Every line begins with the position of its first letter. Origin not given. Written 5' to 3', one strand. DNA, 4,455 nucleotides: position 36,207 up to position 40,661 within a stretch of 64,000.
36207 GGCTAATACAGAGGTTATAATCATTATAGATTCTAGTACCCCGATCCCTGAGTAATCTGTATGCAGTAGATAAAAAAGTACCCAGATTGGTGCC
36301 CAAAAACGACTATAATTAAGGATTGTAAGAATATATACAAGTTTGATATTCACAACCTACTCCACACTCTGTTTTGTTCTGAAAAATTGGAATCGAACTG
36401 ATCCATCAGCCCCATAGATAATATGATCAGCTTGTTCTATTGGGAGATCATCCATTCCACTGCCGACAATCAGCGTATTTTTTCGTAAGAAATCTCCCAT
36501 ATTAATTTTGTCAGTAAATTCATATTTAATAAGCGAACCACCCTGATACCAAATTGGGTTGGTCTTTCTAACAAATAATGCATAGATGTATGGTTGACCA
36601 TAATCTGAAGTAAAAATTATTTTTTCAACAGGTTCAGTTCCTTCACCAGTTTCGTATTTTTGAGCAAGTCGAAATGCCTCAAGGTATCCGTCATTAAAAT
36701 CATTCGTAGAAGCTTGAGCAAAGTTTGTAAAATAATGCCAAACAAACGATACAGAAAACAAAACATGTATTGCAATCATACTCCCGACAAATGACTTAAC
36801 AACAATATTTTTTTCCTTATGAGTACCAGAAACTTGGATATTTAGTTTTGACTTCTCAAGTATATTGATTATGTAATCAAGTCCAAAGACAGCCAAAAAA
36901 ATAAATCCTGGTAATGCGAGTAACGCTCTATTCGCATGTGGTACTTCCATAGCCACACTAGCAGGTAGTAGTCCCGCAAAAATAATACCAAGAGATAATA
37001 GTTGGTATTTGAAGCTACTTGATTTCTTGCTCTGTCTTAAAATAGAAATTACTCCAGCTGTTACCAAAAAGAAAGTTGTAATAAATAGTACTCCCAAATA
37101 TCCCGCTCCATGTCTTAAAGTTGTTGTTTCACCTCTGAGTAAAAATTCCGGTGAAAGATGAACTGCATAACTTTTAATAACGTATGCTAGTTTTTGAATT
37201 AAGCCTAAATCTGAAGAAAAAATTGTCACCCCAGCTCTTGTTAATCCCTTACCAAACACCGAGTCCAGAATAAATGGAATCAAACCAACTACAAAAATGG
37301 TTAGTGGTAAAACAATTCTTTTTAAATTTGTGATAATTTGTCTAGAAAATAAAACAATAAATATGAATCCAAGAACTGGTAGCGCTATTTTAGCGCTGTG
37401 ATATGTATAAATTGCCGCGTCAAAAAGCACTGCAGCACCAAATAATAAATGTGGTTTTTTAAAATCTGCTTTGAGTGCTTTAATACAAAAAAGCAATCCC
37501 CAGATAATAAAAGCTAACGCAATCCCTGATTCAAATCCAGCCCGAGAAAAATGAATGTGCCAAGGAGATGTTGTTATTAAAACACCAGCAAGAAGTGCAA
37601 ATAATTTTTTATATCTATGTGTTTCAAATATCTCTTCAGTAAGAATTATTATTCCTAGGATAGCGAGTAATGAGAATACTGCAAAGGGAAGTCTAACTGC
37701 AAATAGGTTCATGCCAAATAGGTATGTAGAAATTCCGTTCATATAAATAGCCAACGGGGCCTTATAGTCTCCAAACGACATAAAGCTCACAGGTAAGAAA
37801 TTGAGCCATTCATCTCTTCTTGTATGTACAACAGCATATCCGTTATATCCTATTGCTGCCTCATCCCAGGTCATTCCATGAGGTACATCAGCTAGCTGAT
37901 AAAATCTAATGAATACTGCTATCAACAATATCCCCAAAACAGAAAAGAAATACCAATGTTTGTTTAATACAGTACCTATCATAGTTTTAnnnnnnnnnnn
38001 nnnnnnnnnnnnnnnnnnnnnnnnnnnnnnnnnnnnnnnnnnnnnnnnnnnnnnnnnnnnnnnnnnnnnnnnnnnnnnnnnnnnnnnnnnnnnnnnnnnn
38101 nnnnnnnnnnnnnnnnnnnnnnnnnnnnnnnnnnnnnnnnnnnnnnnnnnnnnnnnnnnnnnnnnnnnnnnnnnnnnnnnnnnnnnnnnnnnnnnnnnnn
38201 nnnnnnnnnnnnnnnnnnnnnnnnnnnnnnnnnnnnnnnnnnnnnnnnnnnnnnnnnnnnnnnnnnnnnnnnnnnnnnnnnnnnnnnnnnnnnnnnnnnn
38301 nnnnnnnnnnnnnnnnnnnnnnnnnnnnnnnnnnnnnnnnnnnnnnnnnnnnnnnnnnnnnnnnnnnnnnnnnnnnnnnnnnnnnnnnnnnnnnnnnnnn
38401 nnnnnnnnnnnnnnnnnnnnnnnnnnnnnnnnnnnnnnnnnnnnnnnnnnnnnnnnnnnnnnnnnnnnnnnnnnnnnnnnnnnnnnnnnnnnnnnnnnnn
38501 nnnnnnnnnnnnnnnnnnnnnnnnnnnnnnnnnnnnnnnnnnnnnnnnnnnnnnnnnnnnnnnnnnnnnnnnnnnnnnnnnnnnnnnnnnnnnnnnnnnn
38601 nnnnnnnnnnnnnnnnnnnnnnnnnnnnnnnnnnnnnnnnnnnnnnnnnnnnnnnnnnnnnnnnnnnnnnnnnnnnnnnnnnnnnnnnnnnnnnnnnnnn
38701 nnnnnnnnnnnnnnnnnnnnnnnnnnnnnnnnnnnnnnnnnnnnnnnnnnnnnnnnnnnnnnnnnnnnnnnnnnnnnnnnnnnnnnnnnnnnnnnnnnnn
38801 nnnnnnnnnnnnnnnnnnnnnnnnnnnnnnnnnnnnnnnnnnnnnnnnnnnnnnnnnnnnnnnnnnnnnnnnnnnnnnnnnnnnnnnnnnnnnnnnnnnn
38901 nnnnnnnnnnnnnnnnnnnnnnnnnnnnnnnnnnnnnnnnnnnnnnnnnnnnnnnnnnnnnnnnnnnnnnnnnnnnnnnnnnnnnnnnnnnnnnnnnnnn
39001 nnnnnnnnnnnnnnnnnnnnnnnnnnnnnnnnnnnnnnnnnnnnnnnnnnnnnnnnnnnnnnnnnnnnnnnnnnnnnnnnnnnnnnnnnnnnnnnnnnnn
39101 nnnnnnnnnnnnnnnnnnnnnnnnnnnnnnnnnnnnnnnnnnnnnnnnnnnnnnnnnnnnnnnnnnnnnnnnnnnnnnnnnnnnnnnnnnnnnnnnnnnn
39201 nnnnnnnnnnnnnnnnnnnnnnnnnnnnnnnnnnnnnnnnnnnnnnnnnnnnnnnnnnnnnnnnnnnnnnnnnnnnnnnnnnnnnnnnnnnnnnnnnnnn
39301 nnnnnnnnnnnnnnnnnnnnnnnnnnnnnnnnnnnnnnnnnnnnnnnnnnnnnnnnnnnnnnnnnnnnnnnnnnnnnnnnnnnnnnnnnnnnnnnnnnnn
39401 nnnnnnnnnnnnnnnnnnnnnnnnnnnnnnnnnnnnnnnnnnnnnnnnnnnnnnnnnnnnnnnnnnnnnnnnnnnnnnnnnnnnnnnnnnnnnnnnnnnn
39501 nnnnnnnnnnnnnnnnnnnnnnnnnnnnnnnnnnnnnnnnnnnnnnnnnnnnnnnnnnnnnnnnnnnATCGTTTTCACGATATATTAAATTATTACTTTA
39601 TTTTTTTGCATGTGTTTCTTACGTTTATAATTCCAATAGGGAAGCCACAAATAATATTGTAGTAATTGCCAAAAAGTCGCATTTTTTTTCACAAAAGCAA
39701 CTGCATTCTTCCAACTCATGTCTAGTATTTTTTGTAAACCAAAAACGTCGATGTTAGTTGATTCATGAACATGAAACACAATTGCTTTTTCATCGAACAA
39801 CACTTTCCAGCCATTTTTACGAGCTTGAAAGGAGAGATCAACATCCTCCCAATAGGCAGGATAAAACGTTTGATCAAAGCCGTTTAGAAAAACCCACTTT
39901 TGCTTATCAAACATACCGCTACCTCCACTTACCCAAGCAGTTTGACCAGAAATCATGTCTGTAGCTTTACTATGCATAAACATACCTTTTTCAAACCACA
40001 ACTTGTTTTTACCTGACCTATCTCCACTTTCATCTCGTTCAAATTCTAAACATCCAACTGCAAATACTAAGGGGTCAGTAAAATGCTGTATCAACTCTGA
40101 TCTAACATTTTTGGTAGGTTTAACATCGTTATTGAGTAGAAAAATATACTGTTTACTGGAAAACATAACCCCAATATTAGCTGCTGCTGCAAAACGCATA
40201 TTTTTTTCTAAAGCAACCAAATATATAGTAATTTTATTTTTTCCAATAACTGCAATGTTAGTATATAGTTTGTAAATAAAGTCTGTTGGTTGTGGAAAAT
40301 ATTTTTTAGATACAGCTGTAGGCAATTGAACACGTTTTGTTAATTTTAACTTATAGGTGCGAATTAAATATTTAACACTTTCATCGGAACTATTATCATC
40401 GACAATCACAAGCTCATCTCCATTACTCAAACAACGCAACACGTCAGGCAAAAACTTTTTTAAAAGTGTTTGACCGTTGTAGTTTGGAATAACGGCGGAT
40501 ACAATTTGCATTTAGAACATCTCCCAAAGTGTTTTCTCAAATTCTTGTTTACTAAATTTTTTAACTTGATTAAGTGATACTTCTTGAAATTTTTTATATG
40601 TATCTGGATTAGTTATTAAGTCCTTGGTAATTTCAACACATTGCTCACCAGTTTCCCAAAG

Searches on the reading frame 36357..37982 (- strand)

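Call 8: search_protein_families(library=pfam, proteins=[window:36357-37982:-], max_evalue=0.001)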
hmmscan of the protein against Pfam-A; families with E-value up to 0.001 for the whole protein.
window:36357-37982:- (541 aa): 1 family
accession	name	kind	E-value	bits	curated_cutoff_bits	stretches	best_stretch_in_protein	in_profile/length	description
PF13231.12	PMT_2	-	2.4e-06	28.3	26.1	1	74-237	2-157/160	Dolichyl-phosphate-mannose-protein mannosyltransferase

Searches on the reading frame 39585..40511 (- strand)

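Call 8: search_protein_families(library=pfam, proteins=[window:39585-40511:-], max_evalue=0.001)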
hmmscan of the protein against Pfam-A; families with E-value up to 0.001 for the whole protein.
window:39585-40511:- (308 aa): 3 families
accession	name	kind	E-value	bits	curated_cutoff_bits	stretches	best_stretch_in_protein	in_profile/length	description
PF00535.33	Glycos_transf_2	-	1.4e-13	51.5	23.3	2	5-49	1-45/168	Glycosyl transferase family 2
PF13641.12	Glyco_tranf_2_3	-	1.2e-05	25.9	27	0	140-253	107-217/230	Glycosyltransferase like family 2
PF13632.12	Glyco_trans_2_3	-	9.5e-05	22.7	27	1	122-254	1-129/198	Glycosyl transferase family group 2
